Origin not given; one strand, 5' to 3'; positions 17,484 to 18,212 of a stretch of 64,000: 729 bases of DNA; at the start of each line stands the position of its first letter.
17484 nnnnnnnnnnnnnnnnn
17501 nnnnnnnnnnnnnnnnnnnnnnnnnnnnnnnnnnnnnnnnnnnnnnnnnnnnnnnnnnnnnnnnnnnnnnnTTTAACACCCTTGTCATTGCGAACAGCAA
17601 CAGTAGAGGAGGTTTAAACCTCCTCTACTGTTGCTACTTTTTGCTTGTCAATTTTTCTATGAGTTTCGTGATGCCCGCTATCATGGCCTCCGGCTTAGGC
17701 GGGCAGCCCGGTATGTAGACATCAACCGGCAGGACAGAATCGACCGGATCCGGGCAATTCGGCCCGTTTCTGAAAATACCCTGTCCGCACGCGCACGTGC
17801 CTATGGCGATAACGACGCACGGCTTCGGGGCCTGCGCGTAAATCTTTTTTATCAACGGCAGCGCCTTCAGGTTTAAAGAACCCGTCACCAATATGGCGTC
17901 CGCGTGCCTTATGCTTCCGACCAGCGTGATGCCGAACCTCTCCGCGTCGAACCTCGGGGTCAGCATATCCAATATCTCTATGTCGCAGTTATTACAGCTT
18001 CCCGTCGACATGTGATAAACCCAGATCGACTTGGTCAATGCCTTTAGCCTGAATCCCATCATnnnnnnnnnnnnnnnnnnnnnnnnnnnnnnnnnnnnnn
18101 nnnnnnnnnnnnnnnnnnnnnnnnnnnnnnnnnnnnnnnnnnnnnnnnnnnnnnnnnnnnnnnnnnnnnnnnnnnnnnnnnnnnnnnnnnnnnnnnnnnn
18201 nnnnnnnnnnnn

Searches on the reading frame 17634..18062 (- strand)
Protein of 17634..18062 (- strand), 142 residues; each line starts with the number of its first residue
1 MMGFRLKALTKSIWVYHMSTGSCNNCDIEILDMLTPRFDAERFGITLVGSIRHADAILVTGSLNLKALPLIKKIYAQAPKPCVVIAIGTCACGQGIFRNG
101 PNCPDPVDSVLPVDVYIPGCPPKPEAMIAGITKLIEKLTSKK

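Call 7: search_protein_families(library=pfam, proteins=[window:17634-18062:-])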
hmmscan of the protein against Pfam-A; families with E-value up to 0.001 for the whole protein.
window:17634-18062:- (142 aa): 1 family
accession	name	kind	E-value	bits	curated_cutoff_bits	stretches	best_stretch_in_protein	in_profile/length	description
PF01058.29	Oxidored_q6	-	1.3e-28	99.7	27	1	23-134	1-128/128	NADH ubiquinone oxidoreductase, 20 Kd subunit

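Call 10: find_encoding_contigs(protein=window:17634-18062:-, flank=10000, max_places=10)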
Protein window:17634-18062:- (142 aa): 3 contigs read that carry it; 2 places shown.
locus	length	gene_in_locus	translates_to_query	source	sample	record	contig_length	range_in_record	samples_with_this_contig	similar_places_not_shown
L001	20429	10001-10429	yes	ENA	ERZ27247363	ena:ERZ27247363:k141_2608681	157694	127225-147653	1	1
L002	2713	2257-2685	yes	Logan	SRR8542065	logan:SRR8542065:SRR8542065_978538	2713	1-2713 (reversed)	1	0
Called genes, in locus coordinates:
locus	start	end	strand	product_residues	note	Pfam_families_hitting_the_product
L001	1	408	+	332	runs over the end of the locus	PF00356:LacI, PF00532:Peripla_BP_1, PF13407:Peripla_BP_4, PF13377:Peripla_BP_3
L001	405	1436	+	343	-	-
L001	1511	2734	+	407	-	PF17788:HypF_C, PF22521:HypF_C_2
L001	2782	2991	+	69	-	PF01455:HupF_HypC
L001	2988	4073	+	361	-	PF01924:HypD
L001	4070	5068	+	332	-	PF00586:AIRS, PF02769:AIRS_C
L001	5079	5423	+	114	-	PF01155:HypA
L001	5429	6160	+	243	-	PF27030:AbpE_bact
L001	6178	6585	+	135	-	PF09383:NIL, PF13187:Fer4_9, PF00037:Fer4 (weak), PF12837:Fer4_6 (weak), PF13237:Fer4_10, PF14697:Fer4_21, PF12838:Fer4_7, PF00037:Fer4 (weak), +5 more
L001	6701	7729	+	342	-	PF13183:Fer4_8 (faint), PF13534:Fer4_17 (faint), PF13746:Fer4_18 (faint), PF13187:Fer4_9 (faint), PF17179:Fer4_22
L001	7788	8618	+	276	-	PF00970:FAD_binding_6 (weak), PF00175:NAD_binding_1, PF10418:DHODB_Fe-S_bind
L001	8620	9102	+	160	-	PF13187:Fer4_9 (faint), PF13247:Fer4_11, PF12838:Fer4_7 (faint)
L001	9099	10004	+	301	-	PF00146:NADHdh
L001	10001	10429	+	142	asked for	PF01058:Oxidored_q6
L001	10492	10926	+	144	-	PF00329:Complex1_30kDa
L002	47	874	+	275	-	PF00970:FAD_binding_6 (weak), PF00175:NAD_binding_1, PF10418:DHODB_Fe-S_bind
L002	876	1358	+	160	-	PF13187:Fer4_9 (faint), PF13247:Fer4_11, PF12838:Fer4_7 (faint)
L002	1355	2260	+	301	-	PF00146:NADHdh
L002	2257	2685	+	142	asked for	PF01058:Oxidored_q6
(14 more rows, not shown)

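Call 29: find_homologous_proteins(query=window:17634-18062:-, max_evalue=1e-30)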
Query window:17634-18062:- (142 aa): 6050 proteins with E <= 1e-30 among 6321 candidates; the best 120 are listed.
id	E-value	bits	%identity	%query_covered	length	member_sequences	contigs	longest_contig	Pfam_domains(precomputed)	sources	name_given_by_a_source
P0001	4.6e-78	278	88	96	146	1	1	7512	PF01058.30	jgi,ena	-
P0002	2.2e-75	269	82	99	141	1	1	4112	PF01058.30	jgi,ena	jgi:Ni,Fe-hydrogenase III small subunit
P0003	2.8e-75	269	80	99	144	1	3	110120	PF01058.30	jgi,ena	-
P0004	5.4e-75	268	84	99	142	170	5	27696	PF01058.30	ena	-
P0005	7.8e-74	264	79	99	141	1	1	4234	PF01058.30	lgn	-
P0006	1.4e-73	263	82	99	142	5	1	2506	PF01058.30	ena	-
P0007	1.8e-73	263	77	99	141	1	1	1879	PF01058.30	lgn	-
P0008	2.2e-73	262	77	99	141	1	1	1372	PF01058.30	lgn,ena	-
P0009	3.0e-73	262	79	99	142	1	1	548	PF01058.30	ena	-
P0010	3.3e-73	262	79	99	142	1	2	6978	PF01058.30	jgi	jgi:Ni,Fe-hydrogenase III small subunit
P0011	3.3e-72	259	78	99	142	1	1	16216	PF01058.30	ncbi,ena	-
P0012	3.7e-72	259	78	96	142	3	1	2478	PF01058.30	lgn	-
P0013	7.9e-72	257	80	92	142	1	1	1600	PF01058.30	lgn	-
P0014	1.2e-71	257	80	96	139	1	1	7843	PF01058.30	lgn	-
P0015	1.5e-71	257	79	99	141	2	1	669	PF01058.30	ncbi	-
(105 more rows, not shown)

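Call 30: find_encoding_contigs(protein=P0001, flank=5000, max_places=2)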
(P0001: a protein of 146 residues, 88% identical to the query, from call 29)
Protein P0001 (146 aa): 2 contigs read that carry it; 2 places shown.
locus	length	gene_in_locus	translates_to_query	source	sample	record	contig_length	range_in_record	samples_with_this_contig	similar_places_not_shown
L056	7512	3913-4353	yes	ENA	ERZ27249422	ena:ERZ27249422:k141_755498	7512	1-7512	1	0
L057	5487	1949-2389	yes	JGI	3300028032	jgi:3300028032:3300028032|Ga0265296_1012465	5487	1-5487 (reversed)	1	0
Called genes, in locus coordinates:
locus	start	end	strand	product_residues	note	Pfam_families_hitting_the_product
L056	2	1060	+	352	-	?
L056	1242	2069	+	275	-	PF00970:FAD_binding_6, PF00175:NAD_binding_1, PF10418:DHODB_Fe-S_bind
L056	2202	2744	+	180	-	PF13247:Fer4_11, PF13187:Fer4_9 (weak)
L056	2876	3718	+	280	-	PF00146:NADHdh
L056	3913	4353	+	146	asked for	PF01058:Oxidored_q6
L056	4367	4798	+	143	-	PF00329:Complex1_30kDa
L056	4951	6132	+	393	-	PF00374:NiFeSe_Hases, PF00346:Complex1_49kDa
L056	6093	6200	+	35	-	-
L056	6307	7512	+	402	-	?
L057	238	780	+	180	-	PF13247:Fer4_11, PF13187:Fer4_9 (weak)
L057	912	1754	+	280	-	PF00146:NADHdh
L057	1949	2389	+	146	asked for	PF01058:Oxidored_q6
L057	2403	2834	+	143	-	PF00329:Complex1_30kDa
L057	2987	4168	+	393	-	PF00374:NiFeSe_Hases, PF00346:Complex1_49kDa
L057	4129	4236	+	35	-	-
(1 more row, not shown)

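Call 31: find_encoding_contigs(protein=P0003, flank=5000, max_places=2)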
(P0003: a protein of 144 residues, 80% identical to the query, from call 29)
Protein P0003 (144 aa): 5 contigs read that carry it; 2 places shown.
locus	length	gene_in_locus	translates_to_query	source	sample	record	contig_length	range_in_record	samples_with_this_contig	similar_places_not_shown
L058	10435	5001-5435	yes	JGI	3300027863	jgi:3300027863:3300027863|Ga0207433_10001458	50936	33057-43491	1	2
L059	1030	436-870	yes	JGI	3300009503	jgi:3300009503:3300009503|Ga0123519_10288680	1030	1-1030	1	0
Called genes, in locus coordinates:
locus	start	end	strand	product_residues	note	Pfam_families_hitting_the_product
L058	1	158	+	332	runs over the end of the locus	PF00586:AIRS, PF02769:AIRS_C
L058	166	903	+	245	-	PF27030:AbpE_bact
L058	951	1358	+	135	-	PF09383:NIL, PF13183:Fer4_8 (faint), PF14697:Fer4_21, PF00037:Fer4 (weak), PF13237:Fer4_10, PF12838:Fer4_7, PF13187:Fer4_9, PF00037:Fer4 (weak), +4 more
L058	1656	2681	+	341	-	PF13237:Fer4_10 (faint), PF13183:Fer4_8 (faint), PF13534:Fer4_17 (faint), PF13746:Fer4_18 (faint), PF17179:Fer4_22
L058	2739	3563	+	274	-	PF00970:FAD_binding_6 (weak), PF00175:NAD_binding_1, PF10418:DHODB_Fe-S_bind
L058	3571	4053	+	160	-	PF13247:Fer4_11, PF12838:Fer4_7 (faint), PF13187:Fer4_9 (weak)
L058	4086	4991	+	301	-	PF00146:NADHdh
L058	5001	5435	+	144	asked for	PF01058:Oxidored_q6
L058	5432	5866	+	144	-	PF00329:Complex1_30kDa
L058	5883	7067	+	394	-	PF00374:NiFeSe_Hases, PF00346:Complex1_49kDa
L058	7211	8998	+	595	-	PF00361:Proton_antipo_M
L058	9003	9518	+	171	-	PF13244:MbhD, PF20501:MbhE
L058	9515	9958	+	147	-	PF04039:MnhB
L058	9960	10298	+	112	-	PF00420:Oxidored_q2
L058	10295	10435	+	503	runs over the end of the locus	PF00662:Proton_antipo_N, PF10125:NADHdeh_related (weak), PF00361:Proton_antipo_M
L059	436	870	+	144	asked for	PF01058:Oxidored_q6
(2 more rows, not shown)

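Call 32: find_encoding_contigs(protein=P0004, flank=5000, max_places=3)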
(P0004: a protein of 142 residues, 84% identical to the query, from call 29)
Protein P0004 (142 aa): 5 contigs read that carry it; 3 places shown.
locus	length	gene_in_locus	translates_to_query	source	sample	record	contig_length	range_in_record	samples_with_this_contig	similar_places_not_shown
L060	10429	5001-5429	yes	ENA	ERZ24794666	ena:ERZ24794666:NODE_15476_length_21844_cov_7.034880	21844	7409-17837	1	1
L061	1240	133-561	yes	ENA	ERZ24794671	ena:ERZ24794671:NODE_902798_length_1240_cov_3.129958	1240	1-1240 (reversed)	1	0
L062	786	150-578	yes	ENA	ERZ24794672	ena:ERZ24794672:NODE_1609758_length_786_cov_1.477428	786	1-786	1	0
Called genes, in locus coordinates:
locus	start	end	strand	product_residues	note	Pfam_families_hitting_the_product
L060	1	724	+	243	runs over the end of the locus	PF27030:AbpE_bact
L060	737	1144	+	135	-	PF09383:NIL, PF13746:Fer4_18 (weak), PF00037:Fer4, PF12837:Fer4_6 (weak), PF13237:Fer4_10, PF14697:Fer4_21, PF12838:Fer4_7, PF13187:Fer4_9, +5 more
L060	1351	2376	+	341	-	PF13183:Fer4_8 (faint), PF13534:Fer4_17 (faint), PF12797:Fer4_2 (faint), PF17179:Fer4_22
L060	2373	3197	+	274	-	PF00970:FAD_binding_6 (weak), PF00175:NAD_binding_1, PF10418:DHODB_Fe-S_bind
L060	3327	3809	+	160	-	PF13247:Fer4_11, PF12838:Fer4_7 (weak), PF13187:Fer4_9 (weak), PF00037:Fer4 (weak)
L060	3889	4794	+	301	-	PF00146:NADHdh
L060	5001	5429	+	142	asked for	PF01058:Oxidored_q6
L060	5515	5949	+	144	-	PF00329:Complex1_30kDa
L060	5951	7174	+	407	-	PF00374:NiFeSe_Hases, PF00346:Complex1_49kDa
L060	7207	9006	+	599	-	PF00361:Proton_antipo_M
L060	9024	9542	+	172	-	PF13244:MbhD, PF20501:MbhE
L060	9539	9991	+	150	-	PF04039:MnhB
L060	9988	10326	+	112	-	PF00420:Oxidored_q2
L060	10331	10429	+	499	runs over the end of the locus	PF00662:Proton_antipo_N, PF10125:NADHdeh_related (weak), PF00361:Proton_antipo_M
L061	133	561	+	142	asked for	PF01058:Oxidored_q6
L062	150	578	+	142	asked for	PF01058:Oxidored_q6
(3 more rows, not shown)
